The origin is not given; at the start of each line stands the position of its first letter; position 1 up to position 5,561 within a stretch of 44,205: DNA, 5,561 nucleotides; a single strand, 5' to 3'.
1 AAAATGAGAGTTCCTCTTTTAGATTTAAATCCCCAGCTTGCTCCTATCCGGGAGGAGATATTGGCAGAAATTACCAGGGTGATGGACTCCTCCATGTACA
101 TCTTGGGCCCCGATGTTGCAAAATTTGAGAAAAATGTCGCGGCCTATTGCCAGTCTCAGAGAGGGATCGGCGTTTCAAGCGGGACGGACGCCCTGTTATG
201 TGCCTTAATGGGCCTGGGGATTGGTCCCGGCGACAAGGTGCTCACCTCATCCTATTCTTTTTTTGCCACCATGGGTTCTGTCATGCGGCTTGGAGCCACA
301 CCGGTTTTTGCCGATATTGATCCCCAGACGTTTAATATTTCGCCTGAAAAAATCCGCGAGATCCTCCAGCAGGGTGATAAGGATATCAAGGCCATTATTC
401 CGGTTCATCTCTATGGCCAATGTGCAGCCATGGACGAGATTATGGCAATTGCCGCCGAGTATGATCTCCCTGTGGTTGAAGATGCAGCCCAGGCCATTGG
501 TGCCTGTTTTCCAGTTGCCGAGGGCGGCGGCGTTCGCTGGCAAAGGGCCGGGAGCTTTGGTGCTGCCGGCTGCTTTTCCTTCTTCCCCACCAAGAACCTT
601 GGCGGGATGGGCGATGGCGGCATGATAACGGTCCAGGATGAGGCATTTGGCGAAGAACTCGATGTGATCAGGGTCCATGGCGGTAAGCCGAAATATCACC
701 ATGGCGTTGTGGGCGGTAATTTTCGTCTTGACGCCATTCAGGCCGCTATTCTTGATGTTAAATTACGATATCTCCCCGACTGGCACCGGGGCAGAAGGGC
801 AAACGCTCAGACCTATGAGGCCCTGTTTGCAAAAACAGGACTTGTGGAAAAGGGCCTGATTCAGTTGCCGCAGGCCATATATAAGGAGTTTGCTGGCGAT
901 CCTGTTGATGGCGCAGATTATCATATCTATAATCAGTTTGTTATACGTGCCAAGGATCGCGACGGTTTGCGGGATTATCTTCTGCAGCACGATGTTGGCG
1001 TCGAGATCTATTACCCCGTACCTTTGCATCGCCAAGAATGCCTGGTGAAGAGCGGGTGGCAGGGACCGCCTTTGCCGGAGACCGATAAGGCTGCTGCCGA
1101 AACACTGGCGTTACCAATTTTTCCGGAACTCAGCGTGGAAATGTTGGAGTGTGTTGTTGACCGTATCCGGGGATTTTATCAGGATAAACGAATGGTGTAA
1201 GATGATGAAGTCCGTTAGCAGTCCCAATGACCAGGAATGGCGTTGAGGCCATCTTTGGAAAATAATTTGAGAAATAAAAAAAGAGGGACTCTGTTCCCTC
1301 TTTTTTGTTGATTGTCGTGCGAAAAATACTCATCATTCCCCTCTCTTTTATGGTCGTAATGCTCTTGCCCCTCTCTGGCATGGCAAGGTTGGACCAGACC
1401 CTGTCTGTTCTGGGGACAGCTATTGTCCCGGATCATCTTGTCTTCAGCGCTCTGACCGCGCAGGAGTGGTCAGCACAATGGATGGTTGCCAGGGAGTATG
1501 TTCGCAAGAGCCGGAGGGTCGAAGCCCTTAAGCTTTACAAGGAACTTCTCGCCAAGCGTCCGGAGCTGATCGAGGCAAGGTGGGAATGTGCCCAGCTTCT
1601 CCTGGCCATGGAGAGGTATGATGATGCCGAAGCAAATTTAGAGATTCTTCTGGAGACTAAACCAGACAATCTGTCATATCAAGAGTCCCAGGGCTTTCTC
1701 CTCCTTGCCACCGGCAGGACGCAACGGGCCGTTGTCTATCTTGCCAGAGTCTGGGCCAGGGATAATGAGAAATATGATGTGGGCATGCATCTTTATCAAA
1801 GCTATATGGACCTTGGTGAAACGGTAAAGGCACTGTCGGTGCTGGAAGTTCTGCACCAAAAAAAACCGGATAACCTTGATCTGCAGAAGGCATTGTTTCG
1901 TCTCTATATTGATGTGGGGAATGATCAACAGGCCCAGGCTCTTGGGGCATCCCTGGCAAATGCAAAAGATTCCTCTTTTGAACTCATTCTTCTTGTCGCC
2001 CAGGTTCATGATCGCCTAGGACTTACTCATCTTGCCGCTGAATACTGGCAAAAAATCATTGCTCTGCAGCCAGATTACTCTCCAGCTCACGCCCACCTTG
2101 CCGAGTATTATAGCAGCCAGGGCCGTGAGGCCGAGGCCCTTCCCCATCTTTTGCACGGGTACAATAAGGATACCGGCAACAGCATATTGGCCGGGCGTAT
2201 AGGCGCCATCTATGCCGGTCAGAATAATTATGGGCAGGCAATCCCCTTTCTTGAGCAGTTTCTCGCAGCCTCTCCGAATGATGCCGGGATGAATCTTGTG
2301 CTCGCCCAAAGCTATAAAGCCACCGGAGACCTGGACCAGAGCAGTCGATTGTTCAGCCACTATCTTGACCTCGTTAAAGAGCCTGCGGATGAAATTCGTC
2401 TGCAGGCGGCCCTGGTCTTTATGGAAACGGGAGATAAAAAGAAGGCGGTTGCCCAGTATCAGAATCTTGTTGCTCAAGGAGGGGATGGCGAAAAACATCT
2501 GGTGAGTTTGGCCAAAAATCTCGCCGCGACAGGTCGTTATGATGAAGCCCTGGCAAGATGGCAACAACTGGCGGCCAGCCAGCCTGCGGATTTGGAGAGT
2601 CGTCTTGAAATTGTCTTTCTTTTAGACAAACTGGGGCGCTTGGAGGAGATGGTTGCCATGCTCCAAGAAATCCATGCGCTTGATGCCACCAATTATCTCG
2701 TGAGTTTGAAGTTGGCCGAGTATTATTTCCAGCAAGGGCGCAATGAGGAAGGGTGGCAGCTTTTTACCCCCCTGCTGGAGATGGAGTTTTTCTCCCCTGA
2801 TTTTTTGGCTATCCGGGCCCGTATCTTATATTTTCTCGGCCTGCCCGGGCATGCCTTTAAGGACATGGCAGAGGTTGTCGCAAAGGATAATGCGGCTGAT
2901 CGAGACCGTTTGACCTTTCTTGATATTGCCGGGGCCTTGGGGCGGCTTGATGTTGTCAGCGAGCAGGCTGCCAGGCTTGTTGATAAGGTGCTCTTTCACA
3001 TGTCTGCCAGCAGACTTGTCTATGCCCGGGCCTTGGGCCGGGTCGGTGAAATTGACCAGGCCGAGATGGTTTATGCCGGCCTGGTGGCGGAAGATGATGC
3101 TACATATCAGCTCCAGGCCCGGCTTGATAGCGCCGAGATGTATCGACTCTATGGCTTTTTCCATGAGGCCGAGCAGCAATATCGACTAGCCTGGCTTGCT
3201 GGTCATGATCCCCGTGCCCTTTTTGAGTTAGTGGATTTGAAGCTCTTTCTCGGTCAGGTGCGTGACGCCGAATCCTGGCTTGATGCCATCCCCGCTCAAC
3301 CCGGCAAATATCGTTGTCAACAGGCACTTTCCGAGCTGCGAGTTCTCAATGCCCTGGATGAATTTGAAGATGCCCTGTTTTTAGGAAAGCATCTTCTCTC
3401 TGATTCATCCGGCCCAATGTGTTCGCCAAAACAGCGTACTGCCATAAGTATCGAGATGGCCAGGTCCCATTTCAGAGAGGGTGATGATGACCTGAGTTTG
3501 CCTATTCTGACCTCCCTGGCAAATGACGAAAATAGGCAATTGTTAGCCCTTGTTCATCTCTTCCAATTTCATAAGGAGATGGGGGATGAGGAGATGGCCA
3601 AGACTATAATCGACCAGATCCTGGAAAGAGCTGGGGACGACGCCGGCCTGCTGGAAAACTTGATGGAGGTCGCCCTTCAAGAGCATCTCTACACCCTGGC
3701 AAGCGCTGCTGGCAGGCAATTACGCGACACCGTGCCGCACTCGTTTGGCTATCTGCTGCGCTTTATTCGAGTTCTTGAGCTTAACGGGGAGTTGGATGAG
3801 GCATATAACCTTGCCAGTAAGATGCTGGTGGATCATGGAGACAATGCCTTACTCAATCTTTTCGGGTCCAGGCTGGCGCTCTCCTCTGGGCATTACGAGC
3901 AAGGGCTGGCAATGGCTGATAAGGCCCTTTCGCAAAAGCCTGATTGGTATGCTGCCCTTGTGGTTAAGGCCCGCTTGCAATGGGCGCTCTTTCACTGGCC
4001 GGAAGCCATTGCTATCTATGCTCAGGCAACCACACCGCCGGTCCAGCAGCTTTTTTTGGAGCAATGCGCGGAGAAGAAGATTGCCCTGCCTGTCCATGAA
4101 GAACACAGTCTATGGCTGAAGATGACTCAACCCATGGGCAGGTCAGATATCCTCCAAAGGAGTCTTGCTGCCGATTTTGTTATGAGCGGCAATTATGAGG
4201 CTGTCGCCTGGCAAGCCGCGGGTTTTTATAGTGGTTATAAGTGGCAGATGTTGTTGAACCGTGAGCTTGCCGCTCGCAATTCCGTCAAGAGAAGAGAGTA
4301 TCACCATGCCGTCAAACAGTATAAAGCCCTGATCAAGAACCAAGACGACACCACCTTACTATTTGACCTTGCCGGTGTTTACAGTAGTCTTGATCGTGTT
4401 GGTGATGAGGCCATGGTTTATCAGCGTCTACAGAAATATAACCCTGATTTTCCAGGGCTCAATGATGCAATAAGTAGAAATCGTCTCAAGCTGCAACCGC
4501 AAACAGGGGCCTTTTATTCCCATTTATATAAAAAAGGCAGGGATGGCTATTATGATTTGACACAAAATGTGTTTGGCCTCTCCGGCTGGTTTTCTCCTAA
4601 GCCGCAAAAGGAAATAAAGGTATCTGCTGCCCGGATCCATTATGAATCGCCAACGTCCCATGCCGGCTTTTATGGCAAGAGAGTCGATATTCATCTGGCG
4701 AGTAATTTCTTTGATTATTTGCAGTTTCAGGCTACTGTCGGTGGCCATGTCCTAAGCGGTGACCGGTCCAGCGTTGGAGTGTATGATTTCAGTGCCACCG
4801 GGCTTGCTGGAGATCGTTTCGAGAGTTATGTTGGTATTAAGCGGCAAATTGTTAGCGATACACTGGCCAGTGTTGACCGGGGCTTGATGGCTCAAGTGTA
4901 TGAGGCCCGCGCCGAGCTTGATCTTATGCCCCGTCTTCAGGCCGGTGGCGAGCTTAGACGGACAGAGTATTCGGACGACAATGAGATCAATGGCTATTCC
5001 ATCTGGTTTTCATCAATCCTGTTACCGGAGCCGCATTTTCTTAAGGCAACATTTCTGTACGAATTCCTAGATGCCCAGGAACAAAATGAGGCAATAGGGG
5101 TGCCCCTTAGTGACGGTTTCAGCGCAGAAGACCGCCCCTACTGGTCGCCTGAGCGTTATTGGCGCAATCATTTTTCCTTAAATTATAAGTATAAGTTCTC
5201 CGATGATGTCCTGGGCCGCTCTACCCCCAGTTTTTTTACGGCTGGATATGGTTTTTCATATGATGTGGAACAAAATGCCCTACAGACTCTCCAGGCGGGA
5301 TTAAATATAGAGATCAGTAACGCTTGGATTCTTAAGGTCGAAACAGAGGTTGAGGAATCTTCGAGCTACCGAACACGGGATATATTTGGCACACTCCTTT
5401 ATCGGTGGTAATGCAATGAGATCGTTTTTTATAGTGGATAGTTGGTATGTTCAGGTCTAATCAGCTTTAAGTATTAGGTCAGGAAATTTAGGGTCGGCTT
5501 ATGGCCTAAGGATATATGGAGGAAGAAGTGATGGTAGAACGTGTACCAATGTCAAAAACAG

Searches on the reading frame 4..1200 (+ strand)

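Call 51: search_protein_families(library=pfam, proteins=[window:4-1200:+], max_evalue=0.00001)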
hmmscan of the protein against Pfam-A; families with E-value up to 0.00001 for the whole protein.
window:4-1200:+ (398 aa): 2 families
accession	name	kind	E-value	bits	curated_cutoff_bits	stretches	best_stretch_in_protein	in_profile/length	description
PF01041.23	DegT_DnrJ_EryC1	-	6.9e-98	328.6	19.8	1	15-388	3-359/360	DegT/DnrJ/EryC1/StrS aminotransferase family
PF01212.27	Beta_elim_lyase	-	1.5e-06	28.2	27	1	31-171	27-177/288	Beta-eliminating lyase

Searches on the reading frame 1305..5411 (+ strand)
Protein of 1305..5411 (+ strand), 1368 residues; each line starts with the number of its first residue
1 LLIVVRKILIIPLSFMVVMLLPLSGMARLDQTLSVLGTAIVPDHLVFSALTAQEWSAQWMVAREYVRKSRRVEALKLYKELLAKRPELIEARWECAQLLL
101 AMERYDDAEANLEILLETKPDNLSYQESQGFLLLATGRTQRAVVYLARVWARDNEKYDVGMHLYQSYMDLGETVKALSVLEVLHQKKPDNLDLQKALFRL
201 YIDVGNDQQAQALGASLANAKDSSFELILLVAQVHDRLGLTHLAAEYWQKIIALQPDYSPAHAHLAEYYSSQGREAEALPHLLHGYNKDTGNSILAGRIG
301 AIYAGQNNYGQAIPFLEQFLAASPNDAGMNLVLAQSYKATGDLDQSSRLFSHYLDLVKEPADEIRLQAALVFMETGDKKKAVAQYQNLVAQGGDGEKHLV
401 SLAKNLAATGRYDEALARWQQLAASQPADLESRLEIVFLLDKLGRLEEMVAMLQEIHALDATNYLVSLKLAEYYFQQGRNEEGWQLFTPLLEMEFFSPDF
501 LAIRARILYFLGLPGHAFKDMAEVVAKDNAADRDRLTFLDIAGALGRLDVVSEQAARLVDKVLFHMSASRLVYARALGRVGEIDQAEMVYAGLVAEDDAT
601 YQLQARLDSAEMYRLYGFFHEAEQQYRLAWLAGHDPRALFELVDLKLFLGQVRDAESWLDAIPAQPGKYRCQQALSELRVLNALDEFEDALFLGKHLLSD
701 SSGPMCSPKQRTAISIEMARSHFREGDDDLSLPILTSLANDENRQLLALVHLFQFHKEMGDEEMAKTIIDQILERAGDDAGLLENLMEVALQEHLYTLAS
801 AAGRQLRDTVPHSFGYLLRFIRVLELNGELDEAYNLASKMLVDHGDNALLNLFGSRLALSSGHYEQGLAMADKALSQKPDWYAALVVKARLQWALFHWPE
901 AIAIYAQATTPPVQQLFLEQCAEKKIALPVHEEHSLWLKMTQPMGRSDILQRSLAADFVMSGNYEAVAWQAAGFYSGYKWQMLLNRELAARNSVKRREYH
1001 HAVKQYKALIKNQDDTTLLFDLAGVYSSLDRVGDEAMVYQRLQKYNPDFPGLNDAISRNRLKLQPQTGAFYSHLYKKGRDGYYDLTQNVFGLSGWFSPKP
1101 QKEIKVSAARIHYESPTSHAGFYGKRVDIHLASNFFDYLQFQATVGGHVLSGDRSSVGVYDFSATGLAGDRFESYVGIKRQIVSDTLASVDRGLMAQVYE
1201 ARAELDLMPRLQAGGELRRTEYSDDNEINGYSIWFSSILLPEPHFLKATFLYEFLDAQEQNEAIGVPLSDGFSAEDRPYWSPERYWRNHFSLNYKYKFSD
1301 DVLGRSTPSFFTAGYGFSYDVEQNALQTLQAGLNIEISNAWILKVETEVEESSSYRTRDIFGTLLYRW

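Call 51: search_protein_families(library=pfam, proteins=[window:1305-5411:+], max_evalue=0.00001)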
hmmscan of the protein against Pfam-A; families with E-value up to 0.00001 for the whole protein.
window:1305-5411:+ (1368 aa): 11 families
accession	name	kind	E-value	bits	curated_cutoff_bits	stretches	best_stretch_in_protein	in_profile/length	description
PF14559.12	TPR_19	-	3.1e-46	156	25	2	72-126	8-62/68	Tetratricopeptide repeat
PF13428.12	TPR_14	-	3.8e-24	83.2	23.5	0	300-335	8-43/44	Tetratricopeptide repeat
PF13432.12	TPR_16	-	2.3e-15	57.1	32.7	0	96-152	4-59/65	Tetratricopeptide repeat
PF24575.1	TPR_Slam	-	2.4e-11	44.4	35.2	0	58-111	50-103/104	Surface lipoprotein assembly modifier, N-terminal TPR repeats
PF13181.12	TPR_8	-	1.7e-10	40.6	25.7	0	298-326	6-34/34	Tetratricopeptide repeat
PF12895.13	ANAPC3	-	3.4e-10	40.5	27.2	0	49-113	18-80/82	Anaphase-promoting complex, cyclosome, subunit 3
PF07719.23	TPR_2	-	3.3e-08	33.5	27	0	298-326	6-34/34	Tetratricopeptide repeat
PF13174.12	TPR_6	-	1.3e-06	29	26.3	0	366-390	4-28/33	Tetratricopeptide repeat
PF25064.1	ARM_TT21_5th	-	3.3e-06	27.8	27.8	0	57-147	3-96/117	TT21 fifth ARM repeats domain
PF14561.12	TPR_20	-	5e-06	27.2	25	0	313-386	8-82/90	Tetratricopeptide repeat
PF07721.20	TPR_4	-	6.1e-06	26.8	27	0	399-421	4-26/26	Tetratricopeptide repeat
